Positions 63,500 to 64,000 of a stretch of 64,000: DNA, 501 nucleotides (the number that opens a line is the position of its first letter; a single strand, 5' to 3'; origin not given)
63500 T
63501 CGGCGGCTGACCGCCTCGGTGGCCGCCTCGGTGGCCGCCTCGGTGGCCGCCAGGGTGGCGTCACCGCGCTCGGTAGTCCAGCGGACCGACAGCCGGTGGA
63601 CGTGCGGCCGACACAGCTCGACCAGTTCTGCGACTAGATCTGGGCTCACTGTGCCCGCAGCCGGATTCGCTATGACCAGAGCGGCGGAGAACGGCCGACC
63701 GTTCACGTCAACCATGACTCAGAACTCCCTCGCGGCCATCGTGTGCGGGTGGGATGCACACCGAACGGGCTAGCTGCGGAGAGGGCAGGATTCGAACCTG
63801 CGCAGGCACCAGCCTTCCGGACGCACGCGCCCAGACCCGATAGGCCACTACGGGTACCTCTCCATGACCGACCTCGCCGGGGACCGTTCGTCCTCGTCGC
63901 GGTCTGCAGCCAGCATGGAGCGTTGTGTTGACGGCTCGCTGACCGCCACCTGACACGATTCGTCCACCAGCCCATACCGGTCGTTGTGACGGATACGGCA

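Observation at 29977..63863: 34-kb island: a valanimycin-type N-N/azoxy toolkit grafted onto dedicated fatty-acid and polyketide machinery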

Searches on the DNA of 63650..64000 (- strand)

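Call 52: search_rna_families(source=window, start=63650, end=64000, threshold=evalue, max_evalue=10, show_alignments=3)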
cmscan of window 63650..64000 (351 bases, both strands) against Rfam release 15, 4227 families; matches with E-value up to 10: 3.
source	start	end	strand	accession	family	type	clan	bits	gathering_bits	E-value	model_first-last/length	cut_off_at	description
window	63777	63864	-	RF01852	tRNA-Sec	Gene; tRNA;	CL00001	30.4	47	0.00029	1-91/91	no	Selenocysteine transfer RNA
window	63777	63812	+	RF04351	Plastid-psbl-rps4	Cis-reg;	-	21.2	68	0.039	1-53/53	no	Plastid-psbl-rps4 3UTR RNA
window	63828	63905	+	RF02784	SorX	Gene; sRNA;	-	11.3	46.6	6.1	1-73/73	no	Singlet oxygen resistance RNA X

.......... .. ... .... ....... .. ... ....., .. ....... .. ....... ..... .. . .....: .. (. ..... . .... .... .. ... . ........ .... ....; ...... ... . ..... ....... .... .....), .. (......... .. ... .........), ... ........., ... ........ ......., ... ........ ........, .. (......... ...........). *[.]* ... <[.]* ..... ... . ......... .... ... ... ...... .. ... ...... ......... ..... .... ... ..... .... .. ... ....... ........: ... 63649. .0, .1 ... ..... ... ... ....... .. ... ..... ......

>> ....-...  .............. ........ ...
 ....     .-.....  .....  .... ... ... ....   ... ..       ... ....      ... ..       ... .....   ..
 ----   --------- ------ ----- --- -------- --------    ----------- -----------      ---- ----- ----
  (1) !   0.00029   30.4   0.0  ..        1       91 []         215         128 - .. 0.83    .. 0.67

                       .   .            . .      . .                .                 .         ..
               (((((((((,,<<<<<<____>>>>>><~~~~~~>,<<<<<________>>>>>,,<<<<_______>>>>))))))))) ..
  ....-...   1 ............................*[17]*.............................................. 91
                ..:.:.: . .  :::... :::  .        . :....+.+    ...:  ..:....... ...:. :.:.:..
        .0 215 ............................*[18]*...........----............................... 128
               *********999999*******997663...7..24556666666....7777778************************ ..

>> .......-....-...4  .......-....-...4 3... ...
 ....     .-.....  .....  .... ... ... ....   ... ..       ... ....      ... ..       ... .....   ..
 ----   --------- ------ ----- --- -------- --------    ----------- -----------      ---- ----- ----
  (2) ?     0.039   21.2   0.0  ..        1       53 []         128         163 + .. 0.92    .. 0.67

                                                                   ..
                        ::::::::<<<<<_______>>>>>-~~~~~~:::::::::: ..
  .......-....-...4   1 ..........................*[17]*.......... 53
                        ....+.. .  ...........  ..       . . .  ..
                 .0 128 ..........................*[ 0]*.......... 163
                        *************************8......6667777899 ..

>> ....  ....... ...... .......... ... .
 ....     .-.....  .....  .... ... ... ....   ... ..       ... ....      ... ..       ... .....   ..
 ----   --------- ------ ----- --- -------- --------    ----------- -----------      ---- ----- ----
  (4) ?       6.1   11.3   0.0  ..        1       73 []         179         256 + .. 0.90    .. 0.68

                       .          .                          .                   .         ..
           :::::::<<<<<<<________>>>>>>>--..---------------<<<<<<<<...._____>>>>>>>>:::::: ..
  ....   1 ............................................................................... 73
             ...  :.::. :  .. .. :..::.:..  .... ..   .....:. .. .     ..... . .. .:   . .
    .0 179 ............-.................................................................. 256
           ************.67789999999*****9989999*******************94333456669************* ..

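Call 67: build_rna_model(alignment_id=A1)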
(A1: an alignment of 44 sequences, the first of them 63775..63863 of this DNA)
Model R1 built from alignment A1 (44 sequences, 101 columns); structure: RNAalifold consensus.
model positions 90; base pairs 22; branch points 2; effective number of sequences 1.42; information 0.633 bits per position. Calibrated on 0.2 Mb of random sequence (short: E-values are rough).
structure used (alignment columns):
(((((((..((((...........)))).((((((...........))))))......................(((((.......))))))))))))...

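Call 68: search_with_rna_model(model_id=R1, sources=[window, L001, L002, L003, L004, L005, L006, L007, L008, L009, L010, L011, L012, L013, L014, L015, L016, L017, L018, L019, L020, L021, L022, L023, L024, L025, L026, L027, L028, L029, L030, L031, L032, L033, L034, L035, L036, L037, L038, L039, L040, L041, L042, L043, L044, L045, L046, L047, L048, L049, L050, L051, L052, L053, L054, L055, L056, L057, L058, L059, L060, L061, L062, L063, L064, L065, L066, L067, L068, L069, L070, L071, L072, L073, L074, L075, L076, L077, L078, L079, L080, L081, L083], max_evalue=1)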
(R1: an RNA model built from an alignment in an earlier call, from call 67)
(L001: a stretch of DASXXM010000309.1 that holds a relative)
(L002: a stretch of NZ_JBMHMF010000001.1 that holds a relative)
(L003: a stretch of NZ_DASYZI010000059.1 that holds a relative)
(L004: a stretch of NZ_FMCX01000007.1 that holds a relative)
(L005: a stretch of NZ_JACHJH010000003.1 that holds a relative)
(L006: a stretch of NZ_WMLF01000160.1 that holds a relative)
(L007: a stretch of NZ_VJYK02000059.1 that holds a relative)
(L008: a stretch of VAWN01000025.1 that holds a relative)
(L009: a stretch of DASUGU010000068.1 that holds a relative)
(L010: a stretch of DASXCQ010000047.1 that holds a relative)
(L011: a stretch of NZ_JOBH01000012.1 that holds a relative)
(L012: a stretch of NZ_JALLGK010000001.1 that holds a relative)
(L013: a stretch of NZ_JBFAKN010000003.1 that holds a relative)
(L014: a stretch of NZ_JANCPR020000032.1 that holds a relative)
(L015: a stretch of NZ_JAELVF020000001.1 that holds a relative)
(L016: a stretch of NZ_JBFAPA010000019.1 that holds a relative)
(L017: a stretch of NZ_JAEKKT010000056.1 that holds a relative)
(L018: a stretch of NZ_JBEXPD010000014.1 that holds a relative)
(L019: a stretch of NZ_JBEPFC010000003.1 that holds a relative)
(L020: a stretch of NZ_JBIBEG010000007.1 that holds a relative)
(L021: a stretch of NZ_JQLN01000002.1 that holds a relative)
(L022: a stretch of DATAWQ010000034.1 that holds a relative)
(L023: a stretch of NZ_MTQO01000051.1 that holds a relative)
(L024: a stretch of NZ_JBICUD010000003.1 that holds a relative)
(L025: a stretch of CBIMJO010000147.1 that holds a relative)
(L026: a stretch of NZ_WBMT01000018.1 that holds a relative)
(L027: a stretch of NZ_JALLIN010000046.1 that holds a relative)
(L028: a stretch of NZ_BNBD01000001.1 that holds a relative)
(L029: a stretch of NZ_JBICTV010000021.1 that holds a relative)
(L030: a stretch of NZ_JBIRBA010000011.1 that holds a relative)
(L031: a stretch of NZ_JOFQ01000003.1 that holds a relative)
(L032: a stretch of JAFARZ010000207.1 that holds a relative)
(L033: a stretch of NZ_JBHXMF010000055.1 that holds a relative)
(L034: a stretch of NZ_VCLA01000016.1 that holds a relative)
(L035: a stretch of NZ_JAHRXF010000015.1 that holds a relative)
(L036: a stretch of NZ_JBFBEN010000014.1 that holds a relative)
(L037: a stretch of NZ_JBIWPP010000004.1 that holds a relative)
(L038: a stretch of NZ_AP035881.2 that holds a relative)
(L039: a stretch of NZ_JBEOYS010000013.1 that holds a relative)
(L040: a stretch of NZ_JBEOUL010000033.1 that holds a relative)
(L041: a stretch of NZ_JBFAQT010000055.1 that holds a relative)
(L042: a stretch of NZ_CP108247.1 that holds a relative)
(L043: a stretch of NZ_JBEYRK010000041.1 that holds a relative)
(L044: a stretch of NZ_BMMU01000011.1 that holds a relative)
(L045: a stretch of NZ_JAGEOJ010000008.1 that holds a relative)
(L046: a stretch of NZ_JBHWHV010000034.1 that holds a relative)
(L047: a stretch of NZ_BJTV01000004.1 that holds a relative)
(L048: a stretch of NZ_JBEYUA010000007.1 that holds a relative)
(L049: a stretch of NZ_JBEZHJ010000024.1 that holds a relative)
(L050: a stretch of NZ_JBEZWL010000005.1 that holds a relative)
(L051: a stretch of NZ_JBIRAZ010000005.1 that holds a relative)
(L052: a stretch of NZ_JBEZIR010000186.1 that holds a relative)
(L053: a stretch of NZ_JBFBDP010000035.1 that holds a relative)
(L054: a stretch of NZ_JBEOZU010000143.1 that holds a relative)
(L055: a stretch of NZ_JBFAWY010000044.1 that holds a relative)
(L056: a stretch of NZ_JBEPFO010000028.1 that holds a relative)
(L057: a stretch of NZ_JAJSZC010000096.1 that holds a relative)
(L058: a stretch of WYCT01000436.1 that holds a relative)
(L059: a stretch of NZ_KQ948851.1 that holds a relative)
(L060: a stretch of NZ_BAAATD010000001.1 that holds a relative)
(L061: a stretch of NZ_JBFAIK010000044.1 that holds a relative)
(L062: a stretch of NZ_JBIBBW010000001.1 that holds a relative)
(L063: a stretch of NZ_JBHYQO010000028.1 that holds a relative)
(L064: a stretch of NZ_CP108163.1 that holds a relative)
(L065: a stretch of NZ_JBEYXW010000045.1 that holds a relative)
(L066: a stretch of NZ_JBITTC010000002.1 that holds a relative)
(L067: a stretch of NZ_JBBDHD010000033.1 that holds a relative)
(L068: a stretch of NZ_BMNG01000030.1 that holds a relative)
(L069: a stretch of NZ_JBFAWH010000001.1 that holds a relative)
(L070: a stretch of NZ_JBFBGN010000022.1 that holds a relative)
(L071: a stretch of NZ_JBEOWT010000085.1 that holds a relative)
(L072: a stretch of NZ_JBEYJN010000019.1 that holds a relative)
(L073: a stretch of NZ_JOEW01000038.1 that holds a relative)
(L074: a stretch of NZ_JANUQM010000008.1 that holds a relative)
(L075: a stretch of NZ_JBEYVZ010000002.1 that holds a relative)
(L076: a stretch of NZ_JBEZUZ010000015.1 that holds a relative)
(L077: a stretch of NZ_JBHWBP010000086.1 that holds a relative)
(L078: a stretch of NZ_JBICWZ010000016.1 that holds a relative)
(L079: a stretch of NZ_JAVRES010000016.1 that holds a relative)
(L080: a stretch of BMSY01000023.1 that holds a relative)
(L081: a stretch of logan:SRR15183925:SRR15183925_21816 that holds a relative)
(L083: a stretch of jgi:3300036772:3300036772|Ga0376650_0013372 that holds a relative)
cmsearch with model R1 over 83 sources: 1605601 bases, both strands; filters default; matches with E-value up to 1: 57.
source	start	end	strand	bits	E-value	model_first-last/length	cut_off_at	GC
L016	910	998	+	99.9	1.9e-19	1-90/90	no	0.64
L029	1106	1194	+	99.3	2.7e-19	1-90/90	no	0.69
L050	4003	4088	+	97.1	8.6e-19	1-90/90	no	0.69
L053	3072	3157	+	97.1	8.6e-19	1-90/90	no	0.69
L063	3897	3982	+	97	8.8e-19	1-90/90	no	0.69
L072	3852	3937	+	96.6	1.1e-18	1-90/90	no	0.7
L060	1688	1779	+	95.7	1.8e-18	1-90/90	no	0.68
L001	1460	1546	+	95.4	2.1e-18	1-90/90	no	0.66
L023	1140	1228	+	95.3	2.2e-18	1-90/90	no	0.67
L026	1790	1882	+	95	2.6e-18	1-90/90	no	0.67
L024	2106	2198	+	94.8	2.9e-18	1-90/90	no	0.66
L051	1752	1844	+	94.7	3e-18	1-90/90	no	0.67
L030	1765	1856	+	94.6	3.2e-18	1-90/90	no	0.7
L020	69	160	+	94.2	3.9e-18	1-90/90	no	0.65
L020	216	307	+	94.2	3.9e-18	1-90/90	no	0.65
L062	1220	1309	-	94.2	3.9e-18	1-90/90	no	0.71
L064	3923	4009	+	94.2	3.9e-18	1-90/90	no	0.69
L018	36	127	+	94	4.5e-18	1-90/90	no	0.63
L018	229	320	+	94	4.5e-18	1-90/90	no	0.63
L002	175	260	+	93.9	4.5e-18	1-90/90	no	0.65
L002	583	668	+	93.9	4.5e-18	1-90/90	no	0.65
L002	991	1076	+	93.9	4.5e-18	1-90/90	no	0.65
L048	1908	2000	+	93.4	5.9e-18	1-90/90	no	0.66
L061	1862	1949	+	93.3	6.2e-18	1-90/90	no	0.65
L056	1853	1940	+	93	7.6e-18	1-90/90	no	0.67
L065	2001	2088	+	93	7.6e-18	1-90/90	no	0.67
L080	1788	1875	+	93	7.6e-18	1-90/90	no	0.67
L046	4698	4787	+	92.8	8.2e-18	1-90/90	no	0.72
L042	1346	1435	+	92.6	9e-18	1-90/90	no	0.67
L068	1686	1774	+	92.6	9.2e-18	1-90/90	no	0.66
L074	1806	1893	+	91.6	1.5e-17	1-90/90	no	0.67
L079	233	320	-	91.3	1.9e-17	1-90/90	no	0.69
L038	1194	1283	+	90.9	2.2e-17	1-90/90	no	0.67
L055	1662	1749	+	90.7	2.5e-17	1-90/90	no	0.66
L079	361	448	-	90.7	2.5e-17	1-90/90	no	0.67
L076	2683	2774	+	90.6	2.6e-17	1-90/90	no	0.71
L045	3250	3342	+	89.6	4.5e-17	1-90/90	no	0.67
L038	992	1081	+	89.5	4.7e-17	1-90/90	no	0.67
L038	1295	1384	+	89.5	4.7e-17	1-90/90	no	0.67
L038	1093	1182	+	89.4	5.1e-17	1-90/90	no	0.67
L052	2538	2633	+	88.8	7e-17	1-90/90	no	0.76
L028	15501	15594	-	88.4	8.7e-17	1-90/90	no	0.7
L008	4001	4091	+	88.3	9e-17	1-90/90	no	0.65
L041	2591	2686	+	88.1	1e-16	1-90/90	no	0.72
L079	489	576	-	87.7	1.2e-16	1-90/90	no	0.66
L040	2610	2705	+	86.4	2.5e-16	1-90/90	no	0.73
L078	1557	1648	+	86.2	2.7e-16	1-90/90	no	0.7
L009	2506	2592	+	79.3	1.1e-14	1-90/90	no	0.64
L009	2615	2702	+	77.9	2.2e-14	1-90/90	no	0.62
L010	624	711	+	77.9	2.2e-14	1-90/90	no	0.62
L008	3903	3980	+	77.2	3.2e-14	1-90/90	no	0.65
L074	1557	1744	+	75.9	6.6e-14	1-90/90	no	0.58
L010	515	602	+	73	3e-13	1-90/90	no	0.61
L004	2358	2431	-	33.3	0.00041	1-90/90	no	0.66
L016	7128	7217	+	21.8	0.18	1-90/90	no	0.71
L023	7143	7232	+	20.3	0.4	1-90/90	no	0.72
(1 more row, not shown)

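Call 78: search_rna_families(sources=[L105, L119, L170, L161, L086, L095, L116, L002, L038], threshold=gathering)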
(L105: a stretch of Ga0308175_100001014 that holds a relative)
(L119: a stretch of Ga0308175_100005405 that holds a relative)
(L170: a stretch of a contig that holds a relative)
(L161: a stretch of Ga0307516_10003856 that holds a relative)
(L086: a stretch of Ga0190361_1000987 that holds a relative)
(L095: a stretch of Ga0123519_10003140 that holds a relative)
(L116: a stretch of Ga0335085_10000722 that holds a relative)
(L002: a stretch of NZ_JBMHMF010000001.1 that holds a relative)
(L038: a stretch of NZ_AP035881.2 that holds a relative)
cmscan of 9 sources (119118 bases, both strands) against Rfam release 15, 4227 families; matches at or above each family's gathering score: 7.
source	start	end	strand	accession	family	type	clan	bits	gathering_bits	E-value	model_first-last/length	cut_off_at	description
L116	12379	12477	+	RF00169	Bacteria_small_SRP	Gene;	CL00003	75.1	40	1.2e-14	1-97/97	no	Bacterial small signal recognition particle RNA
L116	5079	5150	+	RF00005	tRNA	Gene; tRNA;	CL00001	66.7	29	4.6e-12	1-71/71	no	tRNA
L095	5776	5847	-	RF00005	tRNA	Gene; tRNA;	CL00001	66.5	29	5.4e-12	1-71/71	no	tRNA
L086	7430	7513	-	RF00005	tRNA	Gene; tRNA;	CL00001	62.3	29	7.5e-11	1-71/71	no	tRNA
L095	2806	2888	+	RF00005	tRNA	Gene; tRNA;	CL00001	59.3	29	5.3e-10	1-71/71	no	tRNA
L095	5691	5774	-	RF00005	tRNA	Gene; tRNA;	CL00001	59.2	29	5.5e-10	1-71/71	no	tRNA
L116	2806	2892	-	RF00005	tRNA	Gene; tRNA;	CL00001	56.9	29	2.3e-09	1-71/71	no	tRNA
